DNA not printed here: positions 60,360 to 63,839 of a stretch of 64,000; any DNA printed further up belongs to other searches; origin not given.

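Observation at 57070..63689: PLD-SNF2 fusion plus large N6A methyltransferase: a reduced DISARM-class-1-like or atypical restriction-modification module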

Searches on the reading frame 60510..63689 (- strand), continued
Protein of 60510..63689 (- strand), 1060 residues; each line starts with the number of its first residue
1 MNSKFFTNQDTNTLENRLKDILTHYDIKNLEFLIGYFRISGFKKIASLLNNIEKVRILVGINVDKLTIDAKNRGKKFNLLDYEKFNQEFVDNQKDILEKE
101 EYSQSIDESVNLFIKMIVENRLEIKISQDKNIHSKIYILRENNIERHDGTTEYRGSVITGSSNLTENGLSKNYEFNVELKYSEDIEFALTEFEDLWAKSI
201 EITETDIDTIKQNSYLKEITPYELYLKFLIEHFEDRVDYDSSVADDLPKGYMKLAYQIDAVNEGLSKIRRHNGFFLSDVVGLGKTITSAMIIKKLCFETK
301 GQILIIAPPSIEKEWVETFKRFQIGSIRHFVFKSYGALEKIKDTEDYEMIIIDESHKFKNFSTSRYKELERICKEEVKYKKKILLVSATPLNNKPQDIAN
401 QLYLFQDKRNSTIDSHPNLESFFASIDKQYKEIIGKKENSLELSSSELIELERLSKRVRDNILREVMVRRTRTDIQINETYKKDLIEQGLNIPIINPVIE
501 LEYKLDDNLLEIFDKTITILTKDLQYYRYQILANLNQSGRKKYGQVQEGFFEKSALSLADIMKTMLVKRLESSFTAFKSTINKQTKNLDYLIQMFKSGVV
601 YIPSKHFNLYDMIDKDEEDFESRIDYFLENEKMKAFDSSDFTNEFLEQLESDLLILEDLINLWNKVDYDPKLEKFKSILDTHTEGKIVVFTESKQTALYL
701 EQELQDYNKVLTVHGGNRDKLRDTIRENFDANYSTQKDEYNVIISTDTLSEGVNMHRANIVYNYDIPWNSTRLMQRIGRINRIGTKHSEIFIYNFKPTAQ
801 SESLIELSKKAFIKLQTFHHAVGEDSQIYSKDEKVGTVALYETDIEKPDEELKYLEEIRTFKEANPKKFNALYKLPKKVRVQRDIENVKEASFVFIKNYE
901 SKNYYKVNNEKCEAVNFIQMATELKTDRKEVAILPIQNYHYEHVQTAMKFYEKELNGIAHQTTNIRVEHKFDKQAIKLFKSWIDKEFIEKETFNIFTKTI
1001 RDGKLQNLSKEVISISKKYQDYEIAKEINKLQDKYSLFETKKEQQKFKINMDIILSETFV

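Call 16: find_encoding_contigs(protein=P0017, flank=10000, max_places=2)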
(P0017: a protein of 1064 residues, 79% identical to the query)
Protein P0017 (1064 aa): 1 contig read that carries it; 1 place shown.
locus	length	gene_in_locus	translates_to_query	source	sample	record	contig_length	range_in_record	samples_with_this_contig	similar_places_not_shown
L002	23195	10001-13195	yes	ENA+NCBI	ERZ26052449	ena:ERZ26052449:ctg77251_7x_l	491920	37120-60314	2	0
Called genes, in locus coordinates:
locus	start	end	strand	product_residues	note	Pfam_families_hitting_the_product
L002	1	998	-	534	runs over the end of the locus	PF05496:RuvB_N (faint), PF13177:DNA_pol3_delta2, PF00004:AAA, PF13401:AAA_22 (faint), PF22608:DNAX_ATPase_lid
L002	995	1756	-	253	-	PF01177:Asp_Glu_race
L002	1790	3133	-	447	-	PF07498:Rho_N, PF07497:Rho_RNA_bind, PF00006:ATP-synt_ab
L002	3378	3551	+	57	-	-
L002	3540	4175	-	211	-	PF00484:Pro_CA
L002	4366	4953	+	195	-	-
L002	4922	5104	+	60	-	-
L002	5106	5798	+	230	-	-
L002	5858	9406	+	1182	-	PF02811:PHP, PF07733:DNA_pol3_alpha, PF17657:DNA_pol3_finger, PF14579:HHH_6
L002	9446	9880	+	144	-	PF08220:HTH_DeoR (faint), PF08279:HTH_11, PF13412:HTH_24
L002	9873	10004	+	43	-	-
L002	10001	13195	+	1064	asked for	PF13091:PLDc_2, PF00176:SNF2-rel_dom (faint), PF00270:DEAD (faint), PF00271:Helicase_C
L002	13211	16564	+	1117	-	PF01170:UPF0020 (faint), PF20473:MmeI_Mtase (weak), PF07669:Eco57I, PF12950:TaqI_C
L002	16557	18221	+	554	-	PF02463:SMC_N, PF13476:AAA_23, PF13555:AAA_29 (weak)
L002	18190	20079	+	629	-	PF02384:N6_Mtase, PF20473:MmeI_Mtase, PF07669:Eco57I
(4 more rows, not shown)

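Call 31: search_solved_structures(query=window:60510-63689:-, max_evalue=0.001)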
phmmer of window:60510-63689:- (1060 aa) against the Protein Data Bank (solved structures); distinct sequences matched with E-value up to 0.001: 86 (the best 60 are shown).
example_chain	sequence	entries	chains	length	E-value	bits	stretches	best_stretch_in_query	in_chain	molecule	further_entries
8so8_A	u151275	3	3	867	9.6e-16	60.2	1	663-802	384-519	RNA polymerase-associated protein RapA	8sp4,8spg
6bog_A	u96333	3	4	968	1.4e-15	59.7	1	663-802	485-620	RNA polymerase-associated protein RapA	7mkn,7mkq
7m8e_F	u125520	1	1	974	1.4e-15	59.7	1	663-802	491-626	RNA polymerase-associated protein RapA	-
4s20_K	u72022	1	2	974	1.4e-15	59.7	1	663-802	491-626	RNA polymerase-associated protein RapA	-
8t0l_F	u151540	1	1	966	7.6e-15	57.2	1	663-802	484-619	RNA polymerase-associated protein RapA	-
7ux9_P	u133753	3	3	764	1e-11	46.9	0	731-845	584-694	ATP-dependent DNA helicase DDM1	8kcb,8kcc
8wh5_K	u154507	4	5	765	1e-11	46.9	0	731-845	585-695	ATP-dependent DNA helicase DDM1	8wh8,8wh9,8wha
8j90_K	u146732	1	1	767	1e-11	46.8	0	731-845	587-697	ATP-dependent DNA helicase DDM1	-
3mwy_W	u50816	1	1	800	6.8e-10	40.8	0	728-827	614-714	Chromo domain-containing protein 1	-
9n6h_K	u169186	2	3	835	8.3e-10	40.5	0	728-827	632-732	Chromo domain-containing protein 1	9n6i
9i9f_A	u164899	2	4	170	1.4e-09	39.7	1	654-790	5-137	Eukaryotic initiation factor 4A-I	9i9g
5sup_A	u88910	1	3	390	2.3e-09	39.1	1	654-819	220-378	ATP-dependent RNA helicase SUB2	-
7apx_F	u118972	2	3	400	2.4e-09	39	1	654-819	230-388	ATP-dependent RNA helicase SUB2 | EM14S01-3B_G0007820.mRNA.1.CDS.1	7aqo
8u8d_D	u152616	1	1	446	3e-09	38.7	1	654-819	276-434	RNA helicase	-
8u8e_D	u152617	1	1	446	3.1e-09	38.7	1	654-819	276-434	RNA helicase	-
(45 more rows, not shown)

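Call 37: search_protein_representatives(protein=window:60510-63689:-)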
Query: 1060 residues. Proteins with E-value up to 0.001 (for the whole library): 17790; up to 1e-10: 6718; up to 1e-30: 1205. The best 150 are listed.
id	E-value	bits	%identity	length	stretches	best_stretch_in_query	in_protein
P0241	0.0e+00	1396.5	61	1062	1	1-1060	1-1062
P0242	1.2e-289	980.1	49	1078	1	1-1060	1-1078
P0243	5.7e-288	974.5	49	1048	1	1-1059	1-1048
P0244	5.1e-234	795.9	45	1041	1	1-1003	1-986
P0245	3.6e-229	779.9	45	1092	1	3-1059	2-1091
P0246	1.1e-226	771.6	44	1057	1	4-1060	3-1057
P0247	1.1e-214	732.0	42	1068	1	3-1050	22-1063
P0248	1.8e-214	731.3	42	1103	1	1-1027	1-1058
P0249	3.8e-203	693.8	41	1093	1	1-1016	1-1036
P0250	6.6e-201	686.4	42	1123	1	2-1009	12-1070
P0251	1.5e-200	685.1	40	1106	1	3-1019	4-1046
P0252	2.4e-199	681.2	42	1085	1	1-1025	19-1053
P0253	3.1e-196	670.9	39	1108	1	1-960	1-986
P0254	7.1e-196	669.7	40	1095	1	1-1040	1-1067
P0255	1.2e-195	669.0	42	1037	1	1-1018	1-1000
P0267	3.0e-183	627.9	38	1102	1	1-1060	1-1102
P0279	5.3e-174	597.3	40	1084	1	1-1060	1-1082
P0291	3.3e-164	564.9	38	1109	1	3-1060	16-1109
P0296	8.5e-163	560.2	38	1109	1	1-1060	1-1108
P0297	1.5e-162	559.4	37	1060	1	2-957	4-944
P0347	3.7e-141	488.6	34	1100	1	29-1060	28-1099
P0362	5.6e-133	461.5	37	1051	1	5-1060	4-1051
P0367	1.3e-127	443.8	34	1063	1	3-1060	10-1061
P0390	3.9e-111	389.2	53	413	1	662-1060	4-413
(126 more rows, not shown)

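Call 40: find_related_loci(query=A2, collection=genome_contigs, flank=10000)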
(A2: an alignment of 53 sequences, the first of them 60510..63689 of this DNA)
Query A2 (1060 aa) in genome_contigs; peptide patterns used: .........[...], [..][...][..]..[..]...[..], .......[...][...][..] (x = any residue, [..] = any of these).
600 stretches matched a pattern (row limit reached: there are more); 555 encode a relative of the query (tblastn E <= 1e-3); the best 80 are kept; 80 distinct loci.
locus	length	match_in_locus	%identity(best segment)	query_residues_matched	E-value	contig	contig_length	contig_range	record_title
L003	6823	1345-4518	63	1-1060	0e+0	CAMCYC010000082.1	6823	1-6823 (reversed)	MAG: Sulfurimonas crateris isolate MiH-14oct19-12 genome assembly, contig: MiH-14oct19-C24782, whole genome shotgun sequ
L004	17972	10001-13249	40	1-1060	0e+0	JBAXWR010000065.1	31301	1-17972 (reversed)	MAG: Mariniphaga sp. isolate ELA718 MAG718_65, whole genome shotgun sequence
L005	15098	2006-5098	40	1-1017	0e+0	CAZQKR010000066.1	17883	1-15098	MAG TPA_asm: uncultured Saprospiraceae bacterium isolate binchicken_co22_114 genome assembly, contig: NODE_3338_length_1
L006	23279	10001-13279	38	1-1060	0e+0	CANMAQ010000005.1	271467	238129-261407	uncultured Flavobacteriaceae bacterium isolate 4-2040.fasta genome assembly, contig: NODE_5, whole genome shotgun sequen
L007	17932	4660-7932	40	1-1059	0e+0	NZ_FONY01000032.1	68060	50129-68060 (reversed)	Thermoflexibacter ruber strain GEY, DSM 9560, whole genome shotgun sequence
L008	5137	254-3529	37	1-1059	0e+0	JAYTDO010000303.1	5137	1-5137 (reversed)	MAG: Chthoniobacteraceae bacterium isolate GFS_1749 GFS_1749_302, whole genome shotgun sequence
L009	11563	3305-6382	39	1-1012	0e+0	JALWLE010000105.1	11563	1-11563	MAG: Flavobacteriales bacterium isolate M17_metabat2_scaf2bin.041 M17_NODE_5863_length_11563_cov_10.732861, whole genome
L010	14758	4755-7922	39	1-1037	0e+0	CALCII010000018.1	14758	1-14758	MAG TPA_asm: uncultured Chitinophagaceae bacterium isolate SRR5576004_bin.106_CONCOCT_v1.1_MAG genome assembly, contig:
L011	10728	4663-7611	41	1-952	0e+0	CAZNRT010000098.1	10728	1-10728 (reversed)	MAG TPA_asm: uncultured Proteiniphilum sp. isolate SRP294416_co3_860 genome assembly, contig: NODE_12491_length_10728_co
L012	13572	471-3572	37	1-1017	0e+0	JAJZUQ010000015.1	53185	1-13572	MAG: Deltaproteobacteria bacterium isolate SKS4.bin43 NODE_954_length_53185_cov_2.047910, whole genome shotgun sequence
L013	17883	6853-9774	39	1-961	0e+0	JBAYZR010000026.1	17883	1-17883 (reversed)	MAG: Pedobacter sp. isolate SO_2017_CLC_61 scaffold_4372_c1_PH3_2017, whole genome shotgun sequence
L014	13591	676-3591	40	1-940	0e+0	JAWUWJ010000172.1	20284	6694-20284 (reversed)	MAG: Crocinitomicaceae bacterium isolate HBSea_ice_MAG418 BAT.418_425815_flag=0_multi=32.9809_len=20284, whole genome sh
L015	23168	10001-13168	38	1-1037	0e+0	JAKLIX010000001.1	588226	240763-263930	MAG: Bacteroidetes bacterium isolate RA.bin97 RA.bin97_1, whole genome shotgun sequence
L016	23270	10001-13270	38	1-1060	0e+0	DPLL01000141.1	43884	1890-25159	MAG TPA_asm: Microcoleaceae cyanobacterium UBA9251 contig_282, whole genome shotgun sequence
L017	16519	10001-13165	37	2-1017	0e+0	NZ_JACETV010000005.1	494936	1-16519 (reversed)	Emticicia sp. BO119 contig5, whole genome shotgun sequence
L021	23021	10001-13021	39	1-1014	0e+0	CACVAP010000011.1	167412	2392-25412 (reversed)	MAG: uncultured Sulfurovum sp. isolate HLG_WM_MAG_06 genome assembly, contig: NODE_11_length_167412_cov_27.120053, whole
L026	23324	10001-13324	36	1-1060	0e+0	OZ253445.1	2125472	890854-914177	MAG: Gammaproteobacteria bacterium isolate 784a0e4a-5893-478c-96b6-681db1ea85f7 genome assembly, chromosome: 1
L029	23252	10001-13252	36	1-1060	0e+0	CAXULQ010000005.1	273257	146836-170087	MAG TPA_asm: uncultured Sphingobacteriaceae bacterium isolate public_SRR11456913_metawrap_bin.3 genome assembly, contig:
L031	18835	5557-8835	38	1-1060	0e+0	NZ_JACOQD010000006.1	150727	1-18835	Winogradskyella echinorum strain KCTC 22026 6, whole genome shotgun sequence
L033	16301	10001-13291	36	1-1060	0e+0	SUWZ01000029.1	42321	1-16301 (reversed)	MAG: Bacteroidales bacterium isolate SIG111 NODE_1366_length_42321_cov_11.842510, whole genome shotgun sequence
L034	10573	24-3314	36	1-1060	0e+0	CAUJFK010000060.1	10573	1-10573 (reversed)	MAG: Acidobacteriota bacterium isolate KLAP106 genome assembly, contig: KLAP106_431631, whole genome shotgun sequence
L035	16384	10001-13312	35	1-1060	0e+0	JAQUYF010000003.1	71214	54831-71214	MAG: Bacteroidales bacterium isolate STD2_230 NODE_1248_length_71214_cov_5.006823_Sandtown_D2, whole genome shotgun sequ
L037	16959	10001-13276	35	1-1060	0e+0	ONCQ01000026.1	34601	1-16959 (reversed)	uncultured Prevotellaceae bacterium isolate RUG192 genome assembly, contig: scaffold_588, whole genome shotgun sequence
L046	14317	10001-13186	34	5-1060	6e-172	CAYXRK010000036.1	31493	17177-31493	MAG TPA_asm: uncultured Nitrospirales bacterium isolate binchicken_co248_263 genome assembly, contig: NODE_1187_length_3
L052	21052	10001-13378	34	1-1060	6e-173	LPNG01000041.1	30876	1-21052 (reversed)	MAG: bacterium F082 isolate F082 scaffold_40, whole genome shotgun sequence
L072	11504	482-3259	36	5-930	2e-160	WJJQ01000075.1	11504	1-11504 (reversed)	MAG: Candidatus Peregrinibacteria bacterium isolate Bin_256 k141_2089945, whole genome shotgun sequence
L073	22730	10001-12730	34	5-929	2e-159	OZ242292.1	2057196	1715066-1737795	MAG: Gammaproteobacteria bacterium isolate 13319ae3-e76e-4669-b7a5-ae4f3a40b50a genome assembly, chromosome: 1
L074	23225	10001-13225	40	1-1059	0e+0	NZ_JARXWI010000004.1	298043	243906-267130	Parabacteroides sp. PFB2-10 Ga0505167_04, whole genome shotgun sequence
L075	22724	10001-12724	34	5-926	4e-158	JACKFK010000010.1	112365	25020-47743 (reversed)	MAG: Candidatus Omnitrophota bacterium isolate HK-STAS-OMNI-3 HK-STAS-OMNI-3_10, whole genome shotgun sequence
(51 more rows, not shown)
